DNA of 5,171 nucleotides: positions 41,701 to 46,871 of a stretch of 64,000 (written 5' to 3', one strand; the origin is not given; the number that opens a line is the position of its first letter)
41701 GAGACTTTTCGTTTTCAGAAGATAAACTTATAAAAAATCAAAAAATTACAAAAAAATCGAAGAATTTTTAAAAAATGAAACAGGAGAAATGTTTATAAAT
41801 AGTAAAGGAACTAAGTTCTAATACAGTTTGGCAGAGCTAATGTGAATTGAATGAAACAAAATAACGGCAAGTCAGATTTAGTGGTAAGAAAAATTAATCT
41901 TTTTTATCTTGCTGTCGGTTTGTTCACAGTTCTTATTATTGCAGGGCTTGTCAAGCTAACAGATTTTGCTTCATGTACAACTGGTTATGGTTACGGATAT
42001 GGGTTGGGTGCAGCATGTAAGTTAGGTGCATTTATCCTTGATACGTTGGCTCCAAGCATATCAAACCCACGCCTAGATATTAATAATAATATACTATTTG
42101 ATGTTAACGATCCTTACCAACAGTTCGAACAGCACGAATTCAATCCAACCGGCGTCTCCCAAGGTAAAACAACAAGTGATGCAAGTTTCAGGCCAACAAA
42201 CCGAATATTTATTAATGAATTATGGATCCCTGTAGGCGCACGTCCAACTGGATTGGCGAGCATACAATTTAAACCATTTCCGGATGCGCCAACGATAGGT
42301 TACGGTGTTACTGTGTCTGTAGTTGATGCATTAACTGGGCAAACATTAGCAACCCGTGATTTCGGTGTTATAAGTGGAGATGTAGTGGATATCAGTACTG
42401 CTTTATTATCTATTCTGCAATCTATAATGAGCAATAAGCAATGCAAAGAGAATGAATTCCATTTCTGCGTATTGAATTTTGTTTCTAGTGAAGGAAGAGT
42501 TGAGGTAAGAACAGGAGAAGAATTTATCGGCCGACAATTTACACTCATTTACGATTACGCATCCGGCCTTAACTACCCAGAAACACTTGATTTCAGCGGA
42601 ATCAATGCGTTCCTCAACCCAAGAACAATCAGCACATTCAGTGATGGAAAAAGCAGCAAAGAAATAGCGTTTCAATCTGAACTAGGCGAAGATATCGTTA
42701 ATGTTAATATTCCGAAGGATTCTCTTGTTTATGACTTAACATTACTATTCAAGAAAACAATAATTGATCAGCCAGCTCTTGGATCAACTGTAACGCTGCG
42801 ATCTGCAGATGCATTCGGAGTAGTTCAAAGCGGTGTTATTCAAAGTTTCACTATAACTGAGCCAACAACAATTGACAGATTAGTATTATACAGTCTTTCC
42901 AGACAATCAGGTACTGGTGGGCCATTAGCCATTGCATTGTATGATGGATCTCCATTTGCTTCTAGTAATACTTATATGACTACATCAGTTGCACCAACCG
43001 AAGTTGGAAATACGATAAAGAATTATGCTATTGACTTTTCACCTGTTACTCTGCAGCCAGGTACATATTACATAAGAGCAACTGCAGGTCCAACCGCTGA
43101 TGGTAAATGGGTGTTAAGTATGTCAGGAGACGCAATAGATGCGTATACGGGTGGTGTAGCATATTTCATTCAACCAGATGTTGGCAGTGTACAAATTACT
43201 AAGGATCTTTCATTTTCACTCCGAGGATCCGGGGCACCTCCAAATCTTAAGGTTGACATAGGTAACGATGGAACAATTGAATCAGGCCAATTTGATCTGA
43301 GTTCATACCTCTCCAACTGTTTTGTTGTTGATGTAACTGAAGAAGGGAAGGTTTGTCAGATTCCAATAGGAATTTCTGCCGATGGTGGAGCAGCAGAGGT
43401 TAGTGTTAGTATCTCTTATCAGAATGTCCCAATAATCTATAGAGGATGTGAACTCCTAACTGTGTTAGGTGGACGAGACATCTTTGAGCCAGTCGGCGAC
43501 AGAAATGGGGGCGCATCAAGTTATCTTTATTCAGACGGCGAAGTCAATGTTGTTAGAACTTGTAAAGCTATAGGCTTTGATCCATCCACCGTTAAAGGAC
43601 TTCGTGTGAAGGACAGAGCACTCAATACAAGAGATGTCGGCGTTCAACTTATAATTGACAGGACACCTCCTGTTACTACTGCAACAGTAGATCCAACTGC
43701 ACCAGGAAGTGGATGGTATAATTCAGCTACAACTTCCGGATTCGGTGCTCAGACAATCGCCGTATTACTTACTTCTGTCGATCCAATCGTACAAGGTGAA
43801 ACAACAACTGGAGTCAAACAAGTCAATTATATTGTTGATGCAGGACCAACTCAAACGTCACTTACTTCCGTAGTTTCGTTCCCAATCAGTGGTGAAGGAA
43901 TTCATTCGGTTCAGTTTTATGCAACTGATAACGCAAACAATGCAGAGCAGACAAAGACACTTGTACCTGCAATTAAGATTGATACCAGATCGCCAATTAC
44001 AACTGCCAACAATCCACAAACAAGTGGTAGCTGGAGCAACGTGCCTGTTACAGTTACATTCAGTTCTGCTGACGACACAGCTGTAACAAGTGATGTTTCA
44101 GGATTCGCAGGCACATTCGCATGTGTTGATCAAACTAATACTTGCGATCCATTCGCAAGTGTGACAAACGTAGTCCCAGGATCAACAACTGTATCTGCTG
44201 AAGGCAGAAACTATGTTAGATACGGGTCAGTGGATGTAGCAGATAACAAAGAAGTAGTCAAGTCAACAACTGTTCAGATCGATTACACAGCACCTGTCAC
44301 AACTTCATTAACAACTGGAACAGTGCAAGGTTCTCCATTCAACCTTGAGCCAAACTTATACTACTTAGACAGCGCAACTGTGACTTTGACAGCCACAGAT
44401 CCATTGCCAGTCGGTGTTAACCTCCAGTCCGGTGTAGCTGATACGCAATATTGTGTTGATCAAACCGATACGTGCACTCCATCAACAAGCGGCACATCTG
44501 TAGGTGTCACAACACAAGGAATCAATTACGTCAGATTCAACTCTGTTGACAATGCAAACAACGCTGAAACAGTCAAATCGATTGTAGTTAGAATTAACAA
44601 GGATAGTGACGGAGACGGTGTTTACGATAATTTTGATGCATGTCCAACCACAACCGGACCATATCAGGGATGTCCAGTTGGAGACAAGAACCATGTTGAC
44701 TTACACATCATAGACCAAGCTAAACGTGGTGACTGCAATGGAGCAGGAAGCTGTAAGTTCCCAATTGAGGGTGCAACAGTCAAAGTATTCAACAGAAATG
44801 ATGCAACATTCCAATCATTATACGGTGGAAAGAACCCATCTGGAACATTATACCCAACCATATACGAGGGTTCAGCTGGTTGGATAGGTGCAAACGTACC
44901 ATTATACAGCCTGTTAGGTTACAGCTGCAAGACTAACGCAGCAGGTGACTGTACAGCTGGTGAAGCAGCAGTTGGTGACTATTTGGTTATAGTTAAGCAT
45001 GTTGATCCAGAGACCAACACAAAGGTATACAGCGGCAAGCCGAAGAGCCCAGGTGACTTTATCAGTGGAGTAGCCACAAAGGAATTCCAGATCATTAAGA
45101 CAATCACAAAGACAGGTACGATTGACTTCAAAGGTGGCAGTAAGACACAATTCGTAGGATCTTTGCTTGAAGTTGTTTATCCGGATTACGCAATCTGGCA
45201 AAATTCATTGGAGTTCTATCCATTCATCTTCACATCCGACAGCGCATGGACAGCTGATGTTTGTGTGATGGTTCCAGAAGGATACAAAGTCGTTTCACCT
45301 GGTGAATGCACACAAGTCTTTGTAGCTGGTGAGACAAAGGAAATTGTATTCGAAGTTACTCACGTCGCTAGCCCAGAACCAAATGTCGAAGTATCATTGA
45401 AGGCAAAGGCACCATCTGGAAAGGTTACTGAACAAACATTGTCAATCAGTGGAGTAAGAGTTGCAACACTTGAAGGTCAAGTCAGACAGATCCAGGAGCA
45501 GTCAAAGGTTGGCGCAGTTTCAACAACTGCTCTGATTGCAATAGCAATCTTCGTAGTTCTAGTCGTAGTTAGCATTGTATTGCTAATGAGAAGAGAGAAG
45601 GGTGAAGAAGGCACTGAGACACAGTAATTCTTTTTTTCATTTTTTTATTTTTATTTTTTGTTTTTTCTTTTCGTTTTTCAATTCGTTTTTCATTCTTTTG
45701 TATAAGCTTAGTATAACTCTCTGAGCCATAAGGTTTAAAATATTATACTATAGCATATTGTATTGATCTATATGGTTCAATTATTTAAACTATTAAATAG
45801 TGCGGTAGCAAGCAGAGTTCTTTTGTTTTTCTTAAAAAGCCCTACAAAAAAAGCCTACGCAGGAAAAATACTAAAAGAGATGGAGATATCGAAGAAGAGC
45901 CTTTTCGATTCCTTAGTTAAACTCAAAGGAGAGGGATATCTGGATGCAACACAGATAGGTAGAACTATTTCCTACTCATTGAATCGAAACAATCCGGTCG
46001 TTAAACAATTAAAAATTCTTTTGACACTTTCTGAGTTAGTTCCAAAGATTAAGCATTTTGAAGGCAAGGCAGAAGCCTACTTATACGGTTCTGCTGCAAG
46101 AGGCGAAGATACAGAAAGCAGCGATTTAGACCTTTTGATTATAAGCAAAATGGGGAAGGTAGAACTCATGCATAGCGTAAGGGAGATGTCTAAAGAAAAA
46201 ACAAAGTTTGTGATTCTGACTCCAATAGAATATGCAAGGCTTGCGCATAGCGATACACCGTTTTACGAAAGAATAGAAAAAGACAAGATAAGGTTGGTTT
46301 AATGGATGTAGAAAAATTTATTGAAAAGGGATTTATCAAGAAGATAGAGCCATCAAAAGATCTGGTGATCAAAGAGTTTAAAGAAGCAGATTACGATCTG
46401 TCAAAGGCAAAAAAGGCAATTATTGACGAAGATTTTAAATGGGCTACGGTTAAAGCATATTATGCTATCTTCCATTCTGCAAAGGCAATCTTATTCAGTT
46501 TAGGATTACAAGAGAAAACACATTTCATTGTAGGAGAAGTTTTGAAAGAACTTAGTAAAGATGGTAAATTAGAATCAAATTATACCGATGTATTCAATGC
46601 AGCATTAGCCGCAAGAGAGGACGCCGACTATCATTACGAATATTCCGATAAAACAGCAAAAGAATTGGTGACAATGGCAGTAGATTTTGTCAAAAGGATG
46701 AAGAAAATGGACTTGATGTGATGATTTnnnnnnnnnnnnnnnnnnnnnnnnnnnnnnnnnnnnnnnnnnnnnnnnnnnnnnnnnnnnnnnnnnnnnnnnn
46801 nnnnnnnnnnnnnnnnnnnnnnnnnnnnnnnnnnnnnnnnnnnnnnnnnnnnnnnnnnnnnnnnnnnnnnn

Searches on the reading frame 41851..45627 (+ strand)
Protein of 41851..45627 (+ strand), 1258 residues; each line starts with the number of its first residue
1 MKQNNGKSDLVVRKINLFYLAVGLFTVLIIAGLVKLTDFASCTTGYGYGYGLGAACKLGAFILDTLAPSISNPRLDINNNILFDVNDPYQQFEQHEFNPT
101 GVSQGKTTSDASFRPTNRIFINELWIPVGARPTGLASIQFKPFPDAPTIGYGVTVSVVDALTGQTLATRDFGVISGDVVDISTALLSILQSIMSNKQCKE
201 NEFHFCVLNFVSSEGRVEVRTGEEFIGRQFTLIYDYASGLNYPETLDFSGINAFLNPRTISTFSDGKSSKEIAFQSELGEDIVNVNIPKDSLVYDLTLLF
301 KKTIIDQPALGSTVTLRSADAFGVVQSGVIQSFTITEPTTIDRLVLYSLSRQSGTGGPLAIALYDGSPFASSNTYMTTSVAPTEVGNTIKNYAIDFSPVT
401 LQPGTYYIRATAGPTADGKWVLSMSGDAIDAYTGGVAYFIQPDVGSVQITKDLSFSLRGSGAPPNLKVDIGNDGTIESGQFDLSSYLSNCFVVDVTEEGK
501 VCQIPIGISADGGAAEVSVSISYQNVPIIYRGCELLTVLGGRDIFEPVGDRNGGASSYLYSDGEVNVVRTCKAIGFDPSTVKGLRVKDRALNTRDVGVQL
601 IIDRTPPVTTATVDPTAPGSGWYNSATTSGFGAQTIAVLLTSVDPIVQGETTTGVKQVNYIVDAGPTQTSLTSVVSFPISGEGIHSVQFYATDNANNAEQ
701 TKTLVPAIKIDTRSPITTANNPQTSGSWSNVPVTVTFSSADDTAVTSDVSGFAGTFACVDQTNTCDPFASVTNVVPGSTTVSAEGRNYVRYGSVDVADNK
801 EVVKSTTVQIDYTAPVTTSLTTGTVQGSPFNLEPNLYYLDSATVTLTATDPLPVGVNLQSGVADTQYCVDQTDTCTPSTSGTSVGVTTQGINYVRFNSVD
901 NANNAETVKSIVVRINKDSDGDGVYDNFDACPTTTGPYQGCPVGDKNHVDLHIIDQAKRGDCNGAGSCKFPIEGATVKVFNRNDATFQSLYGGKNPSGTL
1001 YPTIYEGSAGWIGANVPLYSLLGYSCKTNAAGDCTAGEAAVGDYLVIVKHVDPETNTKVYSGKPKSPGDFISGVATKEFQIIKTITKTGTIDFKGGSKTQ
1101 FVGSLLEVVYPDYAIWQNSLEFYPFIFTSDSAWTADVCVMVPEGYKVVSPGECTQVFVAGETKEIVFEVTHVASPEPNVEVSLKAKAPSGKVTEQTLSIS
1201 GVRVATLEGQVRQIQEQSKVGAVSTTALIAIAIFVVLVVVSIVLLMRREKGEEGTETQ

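Call 8: search_protein_families(library=pfam, proteins=[window:41851-45627:+], max_evalue=0.001)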
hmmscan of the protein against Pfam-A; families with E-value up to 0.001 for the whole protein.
window:41851-45627:+ (1258 aa): 0 families

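Call 69: find_homologous_proteins(query=window:41851-45627:+, max_evalue=0.00001)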
Query window:41851-45627:+ (1258 aa): 4 proteins with E <= 0.00001 among 8000 candidates.
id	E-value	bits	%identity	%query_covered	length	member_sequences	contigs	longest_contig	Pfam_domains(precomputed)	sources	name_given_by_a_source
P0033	0.0e+0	2817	100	100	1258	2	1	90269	-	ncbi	-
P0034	1.3e-48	183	29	46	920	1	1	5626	-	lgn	-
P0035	2.5e-27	113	29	26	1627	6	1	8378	PF13750.13,PF13290.14,PF24893.1,PF19077.7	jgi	jgi:hypothetical protein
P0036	5.2e-9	52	30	25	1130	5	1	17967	PF13750.13,PF19077.7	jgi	jgi:hypothetical protein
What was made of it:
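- A 100% identical copy of the flank protein is on a 90-kb NCBI contig (call 69).
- Tried and rejected: A homolog search with surface protein 41851 gave only itself and 29% relatives (call 69).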

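Call 70: list_cluster_members(proteins=[P0033, P0002, P0017])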
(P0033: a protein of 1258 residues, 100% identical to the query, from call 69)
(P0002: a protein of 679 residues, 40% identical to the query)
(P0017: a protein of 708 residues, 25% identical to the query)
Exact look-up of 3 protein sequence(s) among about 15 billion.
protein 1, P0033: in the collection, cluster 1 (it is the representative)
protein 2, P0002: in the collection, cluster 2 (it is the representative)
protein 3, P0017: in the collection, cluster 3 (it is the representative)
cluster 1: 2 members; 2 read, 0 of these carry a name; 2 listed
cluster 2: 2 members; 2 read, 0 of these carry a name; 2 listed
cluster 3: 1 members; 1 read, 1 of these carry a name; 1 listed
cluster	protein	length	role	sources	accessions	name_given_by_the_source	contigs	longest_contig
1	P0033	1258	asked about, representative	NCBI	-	-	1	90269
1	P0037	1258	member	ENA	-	-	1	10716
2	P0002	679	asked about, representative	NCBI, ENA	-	-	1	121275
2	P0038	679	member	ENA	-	-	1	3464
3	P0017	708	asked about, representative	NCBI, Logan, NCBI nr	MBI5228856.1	hypothetical protein HY991_02010 [Candidatus Micrarchaeota archaeon] | hypothetical protein [Candidatus Micrarchaeota archaeon]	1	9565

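Call 71: find_encoding_contigs(protein=P0033, flank=10000, max_places=4)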
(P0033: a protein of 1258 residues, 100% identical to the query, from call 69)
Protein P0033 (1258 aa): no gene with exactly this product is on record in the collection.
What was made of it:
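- Tried and rejected: The 90-kb NCBI source contig could not be retrieved (call 71).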

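Call 72: find_encoding_contigs(protein=P0037, flank=10000, max_places=4)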
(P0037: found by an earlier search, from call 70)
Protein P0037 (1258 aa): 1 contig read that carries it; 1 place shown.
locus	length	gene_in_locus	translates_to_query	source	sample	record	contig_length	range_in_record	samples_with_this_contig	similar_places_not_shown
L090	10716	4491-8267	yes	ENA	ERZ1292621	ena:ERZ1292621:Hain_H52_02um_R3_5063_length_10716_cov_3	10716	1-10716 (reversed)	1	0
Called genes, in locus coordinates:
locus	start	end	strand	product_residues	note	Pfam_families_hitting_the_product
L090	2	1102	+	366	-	?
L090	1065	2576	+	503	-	PF02366:PMT (weak), PF13231:PMT_2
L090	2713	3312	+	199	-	PF01909:NTP_transf_2, PF18765:Polbeta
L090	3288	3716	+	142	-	-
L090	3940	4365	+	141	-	PF00535:Glycos_transf_2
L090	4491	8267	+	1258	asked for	-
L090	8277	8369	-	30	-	-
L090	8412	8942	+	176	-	PF01909:NTP_transf_2, PF18765:Polbeta (weak)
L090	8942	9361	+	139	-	PF05168:HEPN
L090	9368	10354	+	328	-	PF03706:LPG_synthase_TM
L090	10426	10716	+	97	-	?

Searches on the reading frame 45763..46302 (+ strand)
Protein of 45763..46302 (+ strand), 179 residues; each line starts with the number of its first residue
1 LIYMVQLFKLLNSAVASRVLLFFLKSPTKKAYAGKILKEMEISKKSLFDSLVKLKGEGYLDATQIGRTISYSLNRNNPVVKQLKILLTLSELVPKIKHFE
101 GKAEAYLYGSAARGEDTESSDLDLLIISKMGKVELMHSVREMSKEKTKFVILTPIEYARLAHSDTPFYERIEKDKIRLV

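Call 8: search_protein_families(library=pfam, proteins=[window:45763-46302:+], max_evalue=0.001)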
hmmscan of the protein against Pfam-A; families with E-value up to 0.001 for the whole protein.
window:45763-46302:+ (179 aa): 3 families
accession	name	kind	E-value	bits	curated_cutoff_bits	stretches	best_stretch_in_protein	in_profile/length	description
PF01909.29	NTP_transf_2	-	1.2e-08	35.7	21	1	90-140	2-47/93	Nucleotidyltransferase domain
PF18765.7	Polbeta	-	2.3e-07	31.3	26.9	1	103-173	14-82/93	Polymerase beta, Nucleotidyltransferase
PF22600.2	MTPAP-like_central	-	0.00088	19.8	27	0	89-143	26-81/139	Poly(A) RNA polymerase, mitochondrial-like, central palm domain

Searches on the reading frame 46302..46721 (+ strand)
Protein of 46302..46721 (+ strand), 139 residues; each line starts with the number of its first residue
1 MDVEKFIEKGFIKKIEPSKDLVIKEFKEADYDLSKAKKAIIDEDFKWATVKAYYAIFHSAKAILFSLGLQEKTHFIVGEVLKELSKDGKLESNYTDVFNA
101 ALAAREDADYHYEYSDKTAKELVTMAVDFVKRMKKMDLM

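Call 8: search_protein_families(library=pfam, proteins=[window:46302-46721:+], max_evalue=0.001)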
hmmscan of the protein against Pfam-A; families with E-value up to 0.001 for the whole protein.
window:46302-46721:+ (139 aa): 1 family
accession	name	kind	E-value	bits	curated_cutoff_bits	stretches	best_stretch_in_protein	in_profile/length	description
PF05168.19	HEPN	-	1.8e-14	54.3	22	1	27-133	6-114/117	HEPN domain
